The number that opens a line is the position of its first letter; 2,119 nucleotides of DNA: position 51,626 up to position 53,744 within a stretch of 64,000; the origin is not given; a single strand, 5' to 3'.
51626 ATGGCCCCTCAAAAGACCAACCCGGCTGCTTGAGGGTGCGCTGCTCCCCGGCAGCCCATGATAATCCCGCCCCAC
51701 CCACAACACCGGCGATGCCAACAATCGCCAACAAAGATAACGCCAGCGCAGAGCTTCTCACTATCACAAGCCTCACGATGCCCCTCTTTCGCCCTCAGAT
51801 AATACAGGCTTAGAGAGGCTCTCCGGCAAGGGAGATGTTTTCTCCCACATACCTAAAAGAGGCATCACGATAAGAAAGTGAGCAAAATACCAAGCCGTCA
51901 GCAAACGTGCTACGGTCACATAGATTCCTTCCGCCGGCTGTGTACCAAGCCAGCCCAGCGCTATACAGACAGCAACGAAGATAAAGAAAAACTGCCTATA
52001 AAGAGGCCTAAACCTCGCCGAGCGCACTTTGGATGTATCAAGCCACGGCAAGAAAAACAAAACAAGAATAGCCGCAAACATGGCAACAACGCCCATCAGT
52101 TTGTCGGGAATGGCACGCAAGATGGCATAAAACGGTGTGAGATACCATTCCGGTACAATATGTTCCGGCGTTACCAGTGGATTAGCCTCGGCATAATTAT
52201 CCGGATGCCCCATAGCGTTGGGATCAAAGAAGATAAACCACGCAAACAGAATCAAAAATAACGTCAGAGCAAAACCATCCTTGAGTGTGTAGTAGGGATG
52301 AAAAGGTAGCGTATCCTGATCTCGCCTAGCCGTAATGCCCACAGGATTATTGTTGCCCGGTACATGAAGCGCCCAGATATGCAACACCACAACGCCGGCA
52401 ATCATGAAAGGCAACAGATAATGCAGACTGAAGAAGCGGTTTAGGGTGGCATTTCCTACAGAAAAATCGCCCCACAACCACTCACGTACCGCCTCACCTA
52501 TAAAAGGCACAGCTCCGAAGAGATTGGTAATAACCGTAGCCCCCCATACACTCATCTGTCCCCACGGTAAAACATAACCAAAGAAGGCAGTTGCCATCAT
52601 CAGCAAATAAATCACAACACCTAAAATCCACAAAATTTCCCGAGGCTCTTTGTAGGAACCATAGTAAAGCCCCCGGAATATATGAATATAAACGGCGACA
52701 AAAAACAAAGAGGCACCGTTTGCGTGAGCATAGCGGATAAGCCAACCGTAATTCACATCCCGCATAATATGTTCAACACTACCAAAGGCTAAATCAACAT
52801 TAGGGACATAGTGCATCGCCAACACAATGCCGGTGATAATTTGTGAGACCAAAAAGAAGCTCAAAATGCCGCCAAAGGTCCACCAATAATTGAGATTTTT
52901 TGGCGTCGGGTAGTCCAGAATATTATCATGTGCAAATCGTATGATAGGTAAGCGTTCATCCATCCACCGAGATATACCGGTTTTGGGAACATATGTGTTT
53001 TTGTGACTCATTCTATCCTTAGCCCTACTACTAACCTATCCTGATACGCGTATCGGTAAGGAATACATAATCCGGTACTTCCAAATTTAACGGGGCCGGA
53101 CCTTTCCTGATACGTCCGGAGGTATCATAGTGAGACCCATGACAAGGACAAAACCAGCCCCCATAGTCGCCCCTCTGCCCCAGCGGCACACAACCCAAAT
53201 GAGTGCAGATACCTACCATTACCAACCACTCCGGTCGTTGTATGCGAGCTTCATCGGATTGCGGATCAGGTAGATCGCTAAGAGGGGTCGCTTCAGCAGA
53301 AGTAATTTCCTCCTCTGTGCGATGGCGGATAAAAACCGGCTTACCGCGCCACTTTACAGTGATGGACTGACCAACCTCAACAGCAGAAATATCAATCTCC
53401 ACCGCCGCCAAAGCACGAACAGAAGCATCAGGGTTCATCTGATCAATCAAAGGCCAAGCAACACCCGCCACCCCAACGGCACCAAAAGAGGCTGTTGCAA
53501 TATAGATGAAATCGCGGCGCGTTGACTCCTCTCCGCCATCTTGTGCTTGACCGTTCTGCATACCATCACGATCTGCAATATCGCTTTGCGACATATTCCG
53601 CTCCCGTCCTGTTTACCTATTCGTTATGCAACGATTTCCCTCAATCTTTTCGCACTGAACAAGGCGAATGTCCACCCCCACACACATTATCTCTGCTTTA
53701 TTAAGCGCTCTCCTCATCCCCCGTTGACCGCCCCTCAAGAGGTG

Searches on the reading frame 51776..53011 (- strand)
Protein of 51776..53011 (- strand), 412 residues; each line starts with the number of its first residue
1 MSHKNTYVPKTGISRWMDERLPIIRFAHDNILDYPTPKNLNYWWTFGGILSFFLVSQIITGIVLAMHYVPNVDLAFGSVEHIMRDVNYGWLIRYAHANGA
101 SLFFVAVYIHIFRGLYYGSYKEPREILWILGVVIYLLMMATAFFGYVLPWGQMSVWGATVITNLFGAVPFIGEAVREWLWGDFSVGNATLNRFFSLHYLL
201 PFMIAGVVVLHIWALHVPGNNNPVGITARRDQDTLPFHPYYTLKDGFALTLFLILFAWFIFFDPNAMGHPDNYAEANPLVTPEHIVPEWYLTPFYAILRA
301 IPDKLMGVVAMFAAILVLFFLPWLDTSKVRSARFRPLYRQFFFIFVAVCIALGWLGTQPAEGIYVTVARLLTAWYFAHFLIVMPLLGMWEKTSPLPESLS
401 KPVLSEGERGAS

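Call 84: search_protein_families(library=pfam, proteins=[window:51776-53011:-], max_evalue=0.00001)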
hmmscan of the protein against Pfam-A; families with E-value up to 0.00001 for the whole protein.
window:51776-53011:- (412 aa): 3 families
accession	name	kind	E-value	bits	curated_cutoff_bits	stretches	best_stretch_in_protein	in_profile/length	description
PF00033.24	Cytochrome_B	-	1.2e-76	257.3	27.2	1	32-217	2-187/189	Cytochrome b/b6/petB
PF13631.11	Cytochrom_B_N_2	-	1.3e-45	155.8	27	1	102-270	2-169/169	Cytochrome b(N-terminal)/b6/petB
PF00032.22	Cytochrom_B_C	-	1e-43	148.1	20.7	1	275-376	1-102/102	Cytochrome b(C-terminal)/b6/petD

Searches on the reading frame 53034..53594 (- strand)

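Call 84: search_protein_families(library=pfam, proteins=[window:53034-53594:-], max_evalue=0.00001)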
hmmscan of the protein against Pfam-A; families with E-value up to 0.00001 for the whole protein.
window:53034-53594:- (187 aa): 2 families
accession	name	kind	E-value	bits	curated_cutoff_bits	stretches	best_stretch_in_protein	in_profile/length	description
PF10399.14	UCR_Fe-S_N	-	2.9e-21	75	24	1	19-56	4-41/41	Ubiquitinol-cytochrome C reductase Fe-S subunit TAT signal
PF00355.32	Rieske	-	1.8e-09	37.8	20.3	1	119-171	32-84/88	Rieske [2Fe-2S] domain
